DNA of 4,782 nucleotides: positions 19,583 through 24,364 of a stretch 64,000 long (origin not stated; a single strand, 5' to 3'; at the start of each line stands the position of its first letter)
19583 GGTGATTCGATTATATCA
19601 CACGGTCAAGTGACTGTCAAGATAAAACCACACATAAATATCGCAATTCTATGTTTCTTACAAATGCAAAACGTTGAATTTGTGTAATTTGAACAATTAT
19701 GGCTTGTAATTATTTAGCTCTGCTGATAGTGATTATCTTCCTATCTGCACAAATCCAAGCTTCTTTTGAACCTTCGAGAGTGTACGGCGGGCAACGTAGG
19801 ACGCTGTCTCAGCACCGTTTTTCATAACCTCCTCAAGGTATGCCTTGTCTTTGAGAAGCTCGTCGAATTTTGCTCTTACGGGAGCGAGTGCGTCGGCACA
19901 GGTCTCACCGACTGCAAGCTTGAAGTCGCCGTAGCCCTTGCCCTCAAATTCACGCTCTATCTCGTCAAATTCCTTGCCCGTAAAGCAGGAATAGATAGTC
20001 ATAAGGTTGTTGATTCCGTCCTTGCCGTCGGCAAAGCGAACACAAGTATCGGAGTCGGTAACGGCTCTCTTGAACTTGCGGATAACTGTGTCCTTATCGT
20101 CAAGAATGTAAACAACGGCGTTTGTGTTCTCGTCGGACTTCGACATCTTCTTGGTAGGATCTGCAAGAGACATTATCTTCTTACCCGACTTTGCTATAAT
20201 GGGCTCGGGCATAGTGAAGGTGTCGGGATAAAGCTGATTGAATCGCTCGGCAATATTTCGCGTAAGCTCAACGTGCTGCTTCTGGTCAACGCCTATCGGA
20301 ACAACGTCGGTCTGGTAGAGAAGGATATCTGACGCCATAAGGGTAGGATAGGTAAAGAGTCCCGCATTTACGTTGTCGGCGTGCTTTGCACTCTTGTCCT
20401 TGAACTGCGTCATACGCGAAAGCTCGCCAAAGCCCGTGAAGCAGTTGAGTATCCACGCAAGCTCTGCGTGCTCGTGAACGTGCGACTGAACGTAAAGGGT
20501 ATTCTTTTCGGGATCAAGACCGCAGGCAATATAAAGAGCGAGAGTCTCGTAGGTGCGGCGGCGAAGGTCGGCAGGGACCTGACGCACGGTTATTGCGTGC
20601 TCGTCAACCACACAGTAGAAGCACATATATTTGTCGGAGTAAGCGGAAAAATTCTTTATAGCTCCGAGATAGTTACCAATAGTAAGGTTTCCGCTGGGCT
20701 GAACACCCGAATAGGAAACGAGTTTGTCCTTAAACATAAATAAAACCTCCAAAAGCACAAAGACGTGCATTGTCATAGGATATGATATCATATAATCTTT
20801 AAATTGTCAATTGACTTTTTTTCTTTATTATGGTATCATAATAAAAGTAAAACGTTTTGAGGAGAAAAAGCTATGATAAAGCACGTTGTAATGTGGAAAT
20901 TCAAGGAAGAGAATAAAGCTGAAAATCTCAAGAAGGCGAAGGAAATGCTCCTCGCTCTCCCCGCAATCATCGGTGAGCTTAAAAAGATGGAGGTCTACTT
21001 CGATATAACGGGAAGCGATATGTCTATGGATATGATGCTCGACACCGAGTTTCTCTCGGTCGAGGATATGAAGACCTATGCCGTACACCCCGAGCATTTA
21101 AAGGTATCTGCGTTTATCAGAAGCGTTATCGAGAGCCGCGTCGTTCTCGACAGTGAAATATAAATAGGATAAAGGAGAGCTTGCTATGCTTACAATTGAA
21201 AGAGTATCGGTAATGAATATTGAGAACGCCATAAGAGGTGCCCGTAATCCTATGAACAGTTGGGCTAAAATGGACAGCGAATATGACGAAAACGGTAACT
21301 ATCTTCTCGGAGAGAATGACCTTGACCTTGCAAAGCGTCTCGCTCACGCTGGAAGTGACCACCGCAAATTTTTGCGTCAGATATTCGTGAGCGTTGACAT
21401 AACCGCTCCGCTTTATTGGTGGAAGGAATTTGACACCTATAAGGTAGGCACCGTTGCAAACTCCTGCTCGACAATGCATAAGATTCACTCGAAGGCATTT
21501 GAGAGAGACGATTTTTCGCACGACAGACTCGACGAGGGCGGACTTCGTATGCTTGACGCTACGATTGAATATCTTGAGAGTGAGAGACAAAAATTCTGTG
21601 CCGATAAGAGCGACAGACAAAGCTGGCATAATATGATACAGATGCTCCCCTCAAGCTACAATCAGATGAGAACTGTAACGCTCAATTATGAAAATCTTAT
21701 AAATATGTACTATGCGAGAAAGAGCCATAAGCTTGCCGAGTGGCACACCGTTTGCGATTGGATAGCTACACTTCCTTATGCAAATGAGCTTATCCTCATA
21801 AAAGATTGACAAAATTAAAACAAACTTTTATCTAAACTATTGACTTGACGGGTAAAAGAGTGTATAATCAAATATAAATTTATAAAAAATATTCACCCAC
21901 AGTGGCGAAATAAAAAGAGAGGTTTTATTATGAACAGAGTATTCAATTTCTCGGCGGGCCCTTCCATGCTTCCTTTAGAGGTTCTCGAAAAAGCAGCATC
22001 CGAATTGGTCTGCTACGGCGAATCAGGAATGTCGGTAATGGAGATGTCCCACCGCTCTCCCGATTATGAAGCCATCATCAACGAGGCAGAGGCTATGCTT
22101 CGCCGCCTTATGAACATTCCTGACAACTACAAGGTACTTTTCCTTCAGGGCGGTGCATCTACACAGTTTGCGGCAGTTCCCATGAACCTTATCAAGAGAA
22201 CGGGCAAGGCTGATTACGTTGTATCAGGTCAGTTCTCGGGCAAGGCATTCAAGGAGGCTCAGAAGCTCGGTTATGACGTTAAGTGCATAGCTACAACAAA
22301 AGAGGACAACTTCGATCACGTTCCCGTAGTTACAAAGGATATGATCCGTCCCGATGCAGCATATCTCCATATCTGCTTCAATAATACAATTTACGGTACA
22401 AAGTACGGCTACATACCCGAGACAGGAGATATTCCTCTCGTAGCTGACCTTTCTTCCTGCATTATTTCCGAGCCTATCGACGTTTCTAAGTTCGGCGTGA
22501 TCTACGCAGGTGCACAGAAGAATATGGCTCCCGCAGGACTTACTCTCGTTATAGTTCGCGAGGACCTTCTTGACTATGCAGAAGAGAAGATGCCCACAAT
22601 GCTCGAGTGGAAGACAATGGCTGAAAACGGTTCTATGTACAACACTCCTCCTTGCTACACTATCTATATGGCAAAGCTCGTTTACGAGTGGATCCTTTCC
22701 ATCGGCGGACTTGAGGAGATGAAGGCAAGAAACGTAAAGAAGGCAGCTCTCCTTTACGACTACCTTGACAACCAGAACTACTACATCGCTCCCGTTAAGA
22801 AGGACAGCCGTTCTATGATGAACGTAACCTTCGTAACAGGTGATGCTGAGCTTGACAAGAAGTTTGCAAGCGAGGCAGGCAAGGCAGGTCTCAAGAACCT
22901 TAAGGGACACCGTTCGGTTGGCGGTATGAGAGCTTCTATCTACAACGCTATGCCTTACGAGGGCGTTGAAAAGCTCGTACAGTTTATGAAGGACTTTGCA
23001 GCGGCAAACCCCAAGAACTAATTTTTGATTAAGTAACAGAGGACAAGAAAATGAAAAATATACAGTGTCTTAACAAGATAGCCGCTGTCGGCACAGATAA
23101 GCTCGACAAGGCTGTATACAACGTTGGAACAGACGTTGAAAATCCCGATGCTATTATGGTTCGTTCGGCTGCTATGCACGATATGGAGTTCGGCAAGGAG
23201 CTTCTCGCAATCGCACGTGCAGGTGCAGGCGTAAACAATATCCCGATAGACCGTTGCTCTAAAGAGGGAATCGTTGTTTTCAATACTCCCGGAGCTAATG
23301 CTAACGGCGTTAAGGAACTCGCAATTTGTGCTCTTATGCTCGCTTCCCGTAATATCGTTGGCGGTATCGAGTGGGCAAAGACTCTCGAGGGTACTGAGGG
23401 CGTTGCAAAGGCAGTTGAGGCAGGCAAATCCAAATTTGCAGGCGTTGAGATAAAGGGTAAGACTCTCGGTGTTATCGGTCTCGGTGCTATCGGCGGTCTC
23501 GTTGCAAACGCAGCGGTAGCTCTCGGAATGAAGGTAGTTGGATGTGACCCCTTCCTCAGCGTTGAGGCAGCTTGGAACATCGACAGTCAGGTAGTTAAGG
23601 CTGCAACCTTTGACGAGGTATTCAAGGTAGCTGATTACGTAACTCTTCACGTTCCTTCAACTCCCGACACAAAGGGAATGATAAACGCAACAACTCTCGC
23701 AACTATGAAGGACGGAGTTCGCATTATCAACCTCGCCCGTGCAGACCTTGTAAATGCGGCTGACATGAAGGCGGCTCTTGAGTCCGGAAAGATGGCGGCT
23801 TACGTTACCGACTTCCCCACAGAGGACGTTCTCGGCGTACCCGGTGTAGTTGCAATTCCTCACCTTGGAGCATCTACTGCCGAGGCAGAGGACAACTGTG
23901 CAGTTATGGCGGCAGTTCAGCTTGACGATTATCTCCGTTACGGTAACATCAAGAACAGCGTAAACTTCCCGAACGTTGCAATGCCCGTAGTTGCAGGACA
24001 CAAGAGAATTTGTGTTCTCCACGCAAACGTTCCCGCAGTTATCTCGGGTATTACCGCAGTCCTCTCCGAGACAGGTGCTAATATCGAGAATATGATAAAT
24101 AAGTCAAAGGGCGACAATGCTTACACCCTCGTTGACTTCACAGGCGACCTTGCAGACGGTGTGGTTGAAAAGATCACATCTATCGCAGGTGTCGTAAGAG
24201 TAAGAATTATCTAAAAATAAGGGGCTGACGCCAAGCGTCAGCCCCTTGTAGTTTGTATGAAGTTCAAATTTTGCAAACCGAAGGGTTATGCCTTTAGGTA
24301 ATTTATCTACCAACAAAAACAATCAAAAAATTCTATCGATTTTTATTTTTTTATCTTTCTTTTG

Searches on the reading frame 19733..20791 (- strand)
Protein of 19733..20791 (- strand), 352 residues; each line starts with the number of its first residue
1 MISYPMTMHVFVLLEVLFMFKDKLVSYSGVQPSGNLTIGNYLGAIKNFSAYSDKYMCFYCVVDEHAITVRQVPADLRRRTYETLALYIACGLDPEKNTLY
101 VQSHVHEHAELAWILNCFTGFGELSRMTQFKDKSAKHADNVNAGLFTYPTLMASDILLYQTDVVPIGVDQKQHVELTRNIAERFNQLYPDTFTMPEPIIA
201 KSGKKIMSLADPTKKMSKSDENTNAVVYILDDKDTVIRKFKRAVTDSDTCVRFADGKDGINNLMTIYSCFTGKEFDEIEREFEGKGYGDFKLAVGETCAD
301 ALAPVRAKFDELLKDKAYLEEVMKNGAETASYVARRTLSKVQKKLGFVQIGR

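Call 26: search_protein_families(library=pfam, proteins=[window:19733-20791:-], max_evalue=0.001)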
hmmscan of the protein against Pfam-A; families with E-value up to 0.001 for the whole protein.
window:19733-20791:- (352 aa): 1 family
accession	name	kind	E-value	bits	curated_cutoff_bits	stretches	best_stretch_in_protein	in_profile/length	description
PF00579.31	tRNA-synt_1b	-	7.1e-75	252.5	21.1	1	23-300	5-289/292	tRNA synthetases class I (W and Y)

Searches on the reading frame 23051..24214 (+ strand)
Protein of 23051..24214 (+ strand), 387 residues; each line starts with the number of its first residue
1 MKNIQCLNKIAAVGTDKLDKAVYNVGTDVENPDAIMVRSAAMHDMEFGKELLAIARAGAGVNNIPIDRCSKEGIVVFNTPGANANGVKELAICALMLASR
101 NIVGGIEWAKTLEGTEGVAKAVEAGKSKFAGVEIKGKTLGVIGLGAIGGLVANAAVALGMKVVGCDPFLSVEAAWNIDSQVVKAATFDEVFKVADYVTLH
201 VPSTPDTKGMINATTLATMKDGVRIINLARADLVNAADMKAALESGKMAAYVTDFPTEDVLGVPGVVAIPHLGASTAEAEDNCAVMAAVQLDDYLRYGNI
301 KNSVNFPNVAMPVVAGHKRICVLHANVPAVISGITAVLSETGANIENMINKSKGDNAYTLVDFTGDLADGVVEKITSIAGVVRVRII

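Call 26: search_protein_families(library=pfam, proteins=[window:23051-24214:+], max_evalue=0.001)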
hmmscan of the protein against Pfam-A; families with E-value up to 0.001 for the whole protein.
window:23051-24214:+ (387 aa): 3 families
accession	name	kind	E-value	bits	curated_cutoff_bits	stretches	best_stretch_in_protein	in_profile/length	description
PF02826.25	2-Hacid_dh_C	-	2e-39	135.2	25.1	1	124-273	24-178/178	D-isomer specific 2-hydroxyacid dehydrogenase, NAD binding domain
PF00389.36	2-Hacid_dh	-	9.2e-17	61.4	24.6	1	28-305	36-134/134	D-isomer specific 2-hydroxyacid dehydrogenase, catalytic domain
PF03446.21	NAD_binding_2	-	2.3e-06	28.1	21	1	139-246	2-110/161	NAD binding domain of 6-phosphogluconate dehydrogenase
